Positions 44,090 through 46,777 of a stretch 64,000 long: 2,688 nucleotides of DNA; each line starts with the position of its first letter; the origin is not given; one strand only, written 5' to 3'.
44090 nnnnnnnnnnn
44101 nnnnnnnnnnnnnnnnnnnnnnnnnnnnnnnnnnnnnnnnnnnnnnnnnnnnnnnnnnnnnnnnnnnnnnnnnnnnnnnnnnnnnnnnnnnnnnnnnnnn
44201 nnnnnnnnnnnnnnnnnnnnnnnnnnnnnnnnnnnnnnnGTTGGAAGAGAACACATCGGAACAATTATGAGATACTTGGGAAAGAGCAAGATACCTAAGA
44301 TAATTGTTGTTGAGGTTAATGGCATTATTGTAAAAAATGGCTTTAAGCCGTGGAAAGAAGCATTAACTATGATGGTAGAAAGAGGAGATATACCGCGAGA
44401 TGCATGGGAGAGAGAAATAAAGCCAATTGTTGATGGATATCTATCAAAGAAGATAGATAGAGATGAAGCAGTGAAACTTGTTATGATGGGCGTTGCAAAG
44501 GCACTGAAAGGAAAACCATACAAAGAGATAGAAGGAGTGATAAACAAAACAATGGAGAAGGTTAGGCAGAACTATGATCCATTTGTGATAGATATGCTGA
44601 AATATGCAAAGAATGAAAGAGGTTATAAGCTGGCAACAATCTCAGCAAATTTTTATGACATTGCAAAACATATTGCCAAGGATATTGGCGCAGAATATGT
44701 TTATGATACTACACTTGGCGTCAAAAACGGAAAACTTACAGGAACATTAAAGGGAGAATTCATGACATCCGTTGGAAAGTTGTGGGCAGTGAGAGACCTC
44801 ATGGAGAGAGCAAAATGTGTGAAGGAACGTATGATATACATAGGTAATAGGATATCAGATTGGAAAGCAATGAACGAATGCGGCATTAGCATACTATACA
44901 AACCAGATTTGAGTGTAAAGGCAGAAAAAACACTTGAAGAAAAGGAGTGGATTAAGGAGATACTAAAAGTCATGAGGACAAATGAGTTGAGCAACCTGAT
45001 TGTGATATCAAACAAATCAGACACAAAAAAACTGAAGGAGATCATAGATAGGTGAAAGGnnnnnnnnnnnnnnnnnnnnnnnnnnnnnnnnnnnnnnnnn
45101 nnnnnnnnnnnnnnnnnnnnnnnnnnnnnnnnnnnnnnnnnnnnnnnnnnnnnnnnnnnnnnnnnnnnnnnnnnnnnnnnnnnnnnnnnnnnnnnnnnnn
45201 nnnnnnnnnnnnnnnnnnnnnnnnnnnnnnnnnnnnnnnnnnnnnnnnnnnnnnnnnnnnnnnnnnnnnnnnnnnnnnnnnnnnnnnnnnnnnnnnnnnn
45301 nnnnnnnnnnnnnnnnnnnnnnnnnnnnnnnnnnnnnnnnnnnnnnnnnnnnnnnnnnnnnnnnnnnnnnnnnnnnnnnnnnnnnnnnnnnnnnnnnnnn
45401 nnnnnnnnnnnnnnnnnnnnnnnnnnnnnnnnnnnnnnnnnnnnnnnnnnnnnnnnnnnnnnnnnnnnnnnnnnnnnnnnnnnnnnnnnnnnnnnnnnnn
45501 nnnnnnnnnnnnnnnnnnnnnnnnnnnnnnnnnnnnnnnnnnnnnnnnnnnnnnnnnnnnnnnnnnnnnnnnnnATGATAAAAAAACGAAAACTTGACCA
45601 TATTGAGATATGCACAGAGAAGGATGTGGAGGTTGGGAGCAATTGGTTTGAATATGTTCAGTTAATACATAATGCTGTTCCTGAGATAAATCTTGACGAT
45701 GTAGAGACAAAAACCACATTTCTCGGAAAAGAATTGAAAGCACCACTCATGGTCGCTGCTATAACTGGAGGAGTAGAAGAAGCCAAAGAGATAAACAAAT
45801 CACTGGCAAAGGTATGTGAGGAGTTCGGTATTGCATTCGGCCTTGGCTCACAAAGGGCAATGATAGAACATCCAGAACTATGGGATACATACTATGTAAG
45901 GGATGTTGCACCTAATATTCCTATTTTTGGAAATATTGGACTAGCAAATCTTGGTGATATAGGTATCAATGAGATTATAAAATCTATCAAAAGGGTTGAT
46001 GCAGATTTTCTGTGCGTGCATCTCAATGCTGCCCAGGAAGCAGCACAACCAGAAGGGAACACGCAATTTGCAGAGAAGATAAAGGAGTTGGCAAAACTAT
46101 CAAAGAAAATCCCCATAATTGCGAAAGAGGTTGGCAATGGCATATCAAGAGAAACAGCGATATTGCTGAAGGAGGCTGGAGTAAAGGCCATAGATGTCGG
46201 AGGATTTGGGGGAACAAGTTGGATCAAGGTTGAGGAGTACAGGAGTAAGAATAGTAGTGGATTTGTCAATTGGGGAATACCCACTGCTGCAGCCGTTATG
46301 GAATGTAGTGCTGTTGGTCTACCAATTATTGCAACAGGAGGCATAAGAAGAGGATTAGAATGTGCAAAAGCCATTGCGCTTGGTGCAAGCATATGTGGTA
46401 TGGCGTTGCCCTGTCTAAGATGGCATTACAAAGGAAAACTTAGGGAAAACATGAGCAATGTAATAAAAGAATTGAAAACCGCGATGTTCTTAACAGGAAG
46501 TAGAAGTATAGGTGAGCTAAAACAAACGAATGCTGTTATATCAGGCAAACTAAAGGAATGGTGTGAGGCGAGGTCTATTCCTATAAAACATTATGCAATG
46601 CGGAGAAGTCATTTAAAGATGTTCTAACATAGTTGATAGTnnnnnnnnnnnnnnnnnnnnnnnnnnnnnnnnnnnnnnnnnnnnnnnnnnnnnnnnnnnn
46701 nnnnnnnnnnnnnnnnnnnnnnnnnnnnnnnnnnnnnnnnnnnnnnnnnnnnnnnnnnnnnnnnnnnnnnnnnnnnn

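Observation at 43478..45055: Isopentenyl phosphate kinase fused to a degenerate HAD-IB (phosphoserine-phosphatase-like) domain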

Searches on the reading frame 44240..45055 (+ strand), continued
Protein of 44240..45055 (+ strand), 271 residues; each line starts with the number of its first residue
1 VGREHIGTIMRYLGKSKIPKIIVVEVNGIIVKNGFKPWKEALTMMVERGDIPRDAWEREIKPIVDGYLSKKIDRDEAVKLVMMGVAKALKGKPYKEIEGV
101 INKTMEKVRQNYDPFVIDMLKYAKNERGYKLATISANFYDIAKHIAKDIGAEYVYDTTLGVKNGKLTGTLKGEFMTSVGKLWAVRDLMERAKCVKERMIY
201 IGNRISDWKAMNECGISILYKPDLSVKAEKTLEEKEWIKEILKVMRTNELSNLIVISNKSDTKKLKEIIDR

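Call 64: search_solved_structures(query=A6, max_evalue=0.001, show_alignments=2)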
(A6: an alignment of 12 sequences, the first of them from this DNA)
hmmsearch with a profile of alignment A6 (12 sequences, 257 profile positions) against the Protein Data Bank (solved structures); distinct sequences matched with E-value up to 0.001: 22.
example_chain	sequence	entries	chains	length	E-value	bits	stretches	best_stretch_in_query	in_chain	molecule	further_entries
1l7o_A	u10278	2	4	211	1.8e-16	63.3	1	106-227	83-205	PHOSPHOSERINE PHOSPHATASE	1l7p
1f5s_A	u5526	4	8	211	1.9e-16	63.2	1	106-227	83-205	PHOSPHOSERINE PHOSPHATASE (PSP) | Phosphoserine Phosphatase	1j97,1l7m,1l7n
5is2_A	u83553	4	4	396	8e-15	57.9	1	113-214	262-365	Phosphoserine phosphatase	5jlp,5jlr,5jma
3p96_A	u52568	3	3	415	8.4e-15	57.8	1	113-214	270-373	Phosphoserine phosphatase SerB | Phosphoserine phosphatase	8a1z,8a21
5it4_A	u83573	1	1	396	1.2e-14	57.3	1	113-214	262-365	Phosphoserine phosphatase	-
5t41_A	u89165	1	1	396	2.3e-14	56.4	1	113-214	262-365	Phosphoserine phosphatase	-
5jjb_A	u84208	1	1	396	5.5e-14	55.2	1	113-214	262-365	Phosphoserine phosphatase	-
5it0_A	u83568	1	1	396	1.2e-13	54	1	113-214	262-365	Phosphoserine phosphatase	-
3n28_A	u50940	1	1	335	6.1e-12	48.5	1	82-215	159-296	Phosphoserine phosphatase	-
4eze_A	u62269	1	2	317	2.1e-10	43.5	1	100-209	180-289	Haloacid dehalogenase-like hydrolase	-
3m1y_A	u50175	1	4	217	4.6e-10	42.3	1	103-209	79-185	Phosphoserine phosphatase (SerB)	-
7qpl_A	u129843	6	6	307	1.2e-06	31.1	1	107-218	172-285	O-phosphoserine phosphohydrolase | Phosphoserine phosphatase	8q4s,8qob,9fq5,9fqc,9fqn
7t35_A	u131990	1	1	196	1e-05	28.1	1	164-205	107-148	3-deoxy-D-manno-octulosonate 8-phosphate phosphatase KdsC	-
3i6b_A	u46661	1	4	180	1.9e-05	27.2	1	153-205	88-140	3-deoxy-D-manno-octulosonate 8-phosphate phosphatase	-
2r8e_A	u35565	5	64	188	2.2e-05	27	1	153-205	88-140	3-deoxy-D-manno-octulosonate 8-phosphate phosphatase | YrbI from Escherichia coli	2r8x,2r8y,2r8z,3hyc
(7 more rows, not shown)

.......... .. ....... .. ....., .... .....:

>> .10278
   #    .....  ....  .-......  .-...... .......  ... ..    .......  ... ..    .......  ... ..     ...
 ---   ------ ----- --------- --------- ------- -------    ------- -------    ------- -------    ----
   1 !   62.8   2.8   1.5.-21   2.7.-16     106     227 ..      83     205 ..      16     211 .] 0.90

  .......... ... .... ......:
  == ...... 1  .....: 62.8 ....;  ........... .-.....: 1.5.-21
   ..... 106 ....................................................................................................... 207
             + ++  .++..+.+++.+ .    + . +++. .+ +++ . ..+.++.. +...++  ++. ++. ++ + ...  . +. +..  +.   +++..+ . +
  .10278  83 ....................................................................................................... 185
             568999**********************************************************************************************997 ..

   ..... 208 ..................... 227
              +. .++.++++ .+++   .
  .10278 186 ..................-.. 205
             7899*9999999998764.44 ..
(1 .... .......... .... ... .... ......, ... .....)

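Call 65: find_homologous_proteins(query=A6, max_evalue=0.01)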
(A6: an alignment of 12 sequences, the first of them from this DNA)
Query A6 (12 sequences) (259 aa, profile of the alignment): 45 proteins with E <= 0.01 among 5141 candidates.
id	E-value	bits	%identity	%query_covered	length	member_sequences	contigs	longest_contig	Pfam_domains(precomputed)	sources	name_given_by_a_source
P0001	3.1e-113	395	55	99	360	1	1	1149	PF00696.34,PF00702.33,PF12710.14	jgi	jgi:phosphoserine phosphatase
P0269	8.9e-16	76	32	37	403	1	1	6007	PF00702.33,PF08282.19,PF06888.19,PF12710.14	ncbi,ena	-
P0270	4.8e-15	73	28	61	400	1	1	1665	PF13419.13,PF00702.33,PF13291.13,PF01842.32,PF08282.19,PF06888.19,PF13740.13,PF12710.14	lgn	-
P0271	6.8e-15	73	28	64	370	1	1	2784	PF13419.13,PF00702.33,PF01842.32,PF08282.19,PF06888.19,PF13740.13,PF12710.14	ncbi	ncbi:MAG: phosphoserine phosphatase SerB, partial [Candidatus Altiarchaeales archaeon]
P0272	7.2e-15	73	28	64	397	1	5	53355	PF13419.13,PF21086.4,PF00702.33,PF13291.13,PF01842.32,PF08282.19,PF06888.19,PF13740.13,PF12710.14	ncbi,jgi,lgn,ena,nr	ncbi:MAG: phosphoserine phosphatase [Candidatus Altiarchaeales archaeon]|nr:MAG: phosphoserine phosp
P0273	7.2e-15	73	28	64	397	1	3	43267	PF13419.13,PF21086.4,PF00702.33,PF13291.13,PF01842.32,PF08282.19,PF06888.19,PF13740.13,PF12710.14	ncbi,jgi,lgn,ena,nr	ncbi:MAG: phosphoserine phosphatase [Candidatus Altiarchaeales archaeon]|nr:MAG: phosphoserine phosp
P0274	7.2e-15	73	28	64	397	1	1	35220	PF13419.13,PF21086.4,PF00702.33,PF13291.13,PF01842.32,PF08282.19,PF06888.19,PF13740.13,PF12710.14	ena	-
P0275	9.0e-15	73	27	73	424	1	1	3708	PF13419.13,PF21086.4,PF00702.33,PF13291.13,PF01842.32,PF08282.19,PF06888.19,PF13740.13,PF12710.14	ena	-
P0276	1.5e-14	72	28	63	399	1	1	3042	PF13419.13,PF00702.33,PF01842.32,PF08282.19,PF06888.19,PF13740.13,PF12710.14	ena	-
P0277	1.5e-14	72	29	63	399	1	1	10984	PF13419.13,PF00702.33,PF01842.32,PF08282.19,PF06888.19,PF13740.13,PF12710.14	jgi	jgi:phosphoserine phosphatase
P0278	1.6e-14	72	29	63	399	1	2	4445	PF13419.13,PF00702.33,PF01842.32,PF08282.19,PF06888.19,PF13740.13,PF12710.14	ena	-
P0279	1.8e-13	68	30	49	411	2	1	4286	PF21086.4,PF00702.33,PF01842.32,PF08282.19,PF06888.19,PF13740.13,PF12710.14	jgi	jgi:phosphoserine phosphatase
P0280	2.0e-13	68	26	37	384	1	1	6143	PF13419.13,PF00702.33,PF22629.3,PF13291.13,PF01842.32,PF08282.19,PF06888.19,PF13740.13,PF12710.14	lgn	-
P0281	2.0e-13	68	27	68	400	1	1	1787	PF13419.13,PF21086.4,PF00702.33,PF08282.19,PF06888.19,PF13740.13,PF12710.14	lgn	-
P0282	5.1e-13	67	26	63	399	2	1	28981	PF21086.4,PF00702.33,PF08282.19,PF06888.19,PF13740.13,PF12710.14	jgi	jgi:phosphoserine phosphatase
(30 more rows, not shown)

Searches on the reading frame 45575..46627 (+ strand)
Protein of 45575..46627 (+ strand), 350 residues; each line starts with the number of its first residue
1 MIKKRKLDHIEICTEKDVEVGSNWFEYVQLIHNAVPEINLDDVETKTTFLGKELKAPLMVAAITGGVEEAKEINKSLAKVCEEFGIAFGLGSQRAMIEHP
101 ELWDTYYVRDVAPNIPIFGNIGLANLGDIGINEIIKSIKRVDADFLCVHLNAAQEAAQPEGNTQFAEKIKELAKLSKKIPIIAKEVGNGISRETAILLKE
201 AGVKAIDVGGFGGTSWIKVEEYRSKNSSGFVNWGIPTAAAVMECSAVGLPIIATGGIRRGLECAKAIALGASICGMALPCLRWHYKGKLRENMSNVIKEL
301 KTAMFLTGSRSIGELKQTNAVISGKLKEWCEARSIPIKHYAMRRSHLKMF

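Call 3: search_protein_families(library=pfam, proteins=[window:45575-46627:+], max_evalue=0.1)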
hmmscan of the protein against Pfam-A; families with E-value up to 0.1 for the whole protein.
window:45575-46627:+ (350 aa): 5 families
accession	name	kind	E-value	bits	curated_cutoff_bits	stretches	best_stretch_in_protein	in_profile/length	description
PF01070.24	FMN_dh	-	1.4e-20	74.1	24.9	2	167-318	208-346/350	FMN-dependent dehydrogenase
PF00478.31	IMPDH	-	2.8e-12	46.7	25.6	2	138-274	112-233/345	IMP dehydrogenase / GMP reductase domain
PF01645.23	Glu_synthase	-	8.3e-06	25.6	20.4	1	164-277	190-304/369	Conserved region in glutamate synthase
PF01180.27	DHO_dh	-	0.0069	16.1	27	0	240-302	232-289/291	Dihydroorotate dehydrogenase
PF03060.21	NMO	-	0.023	14.5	28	1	245-276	190-221/331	Nitronate monooxygenase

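Call 26: find_encoding_contigs(protein=window:45575-46627:+, flank=10000, max_places=4)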
Protein window:45575-46627:+ (350 aa): 2 contigs read that carry it; 2 places shown.
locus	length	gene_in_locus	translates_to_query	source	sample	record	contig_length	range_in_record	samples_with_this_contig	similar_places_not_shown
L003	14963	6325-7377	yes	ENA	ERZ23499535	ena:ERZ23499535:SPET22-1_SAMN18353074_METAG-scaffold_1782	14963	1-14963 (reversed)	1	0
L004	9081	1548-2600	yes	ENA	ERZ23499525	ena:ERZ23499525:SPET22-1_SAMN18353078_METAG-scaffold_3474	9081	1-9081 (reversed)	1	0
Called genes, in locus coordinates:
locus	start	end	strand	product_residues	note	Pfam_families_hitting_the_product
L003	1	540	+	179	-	?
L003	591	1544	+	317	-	PF00288:GHMP_kinases_N, PF08544:GHMP_kinases_C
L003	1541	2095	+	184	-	PF02441:Flavoprotein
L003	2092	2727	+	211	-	PF00702:Hydrolase, PF13419:HAD_2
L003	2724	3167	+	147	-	-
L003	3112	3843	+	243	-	-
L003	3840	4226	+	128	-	PF01989:AcnX_swivel_put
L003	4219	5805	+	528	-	PF00696:AA_kinase, PF12710:HAD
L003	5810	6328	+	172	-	-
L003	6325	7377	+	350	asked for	PF01645:Glu_synthase (faint), PF00478:IMPDH, PF01070:FMN_dh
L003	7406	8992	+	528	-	PF00749:tRNA-synt_1c, PF03950:tRNA-synt_1c_C, PF20974:tRNA-synt_1c_C2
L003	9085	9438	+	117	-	PF01248:Ribosomal_L7Ae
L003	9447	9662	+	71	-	PF01200:Ribosomal_S28e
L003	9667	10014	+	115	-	-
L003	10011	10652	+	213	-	PF00406:ADK, PF13238:AAA_18 (weak), PF17213:Hydin_ADK (faint), PF13207:AAA_17, PF05191:ADK_lid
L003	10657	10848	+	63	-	PF04024:PspC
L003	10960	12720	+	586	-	PF00009:GTP_EFTU, PF01926:MMR_HSR1 (faint), PF03144:GTP_EFTU_D2, PF11987:IF-2, PF14578:GTP_EFTU_D4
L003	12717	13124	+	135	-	PF01092:Ribosomal_S6e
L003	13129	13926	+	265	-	-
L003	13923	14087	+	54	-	PF09173:eIF2_C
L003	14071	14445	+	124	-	PF18477:PIN_9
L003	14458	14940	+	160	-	PF03876:SHS2_Rpb7-N, PF00575:S1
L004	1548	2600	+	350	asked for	PF01645:Glu_synthase (faint), PF00478:IMPDH, PF01070:FMN_dh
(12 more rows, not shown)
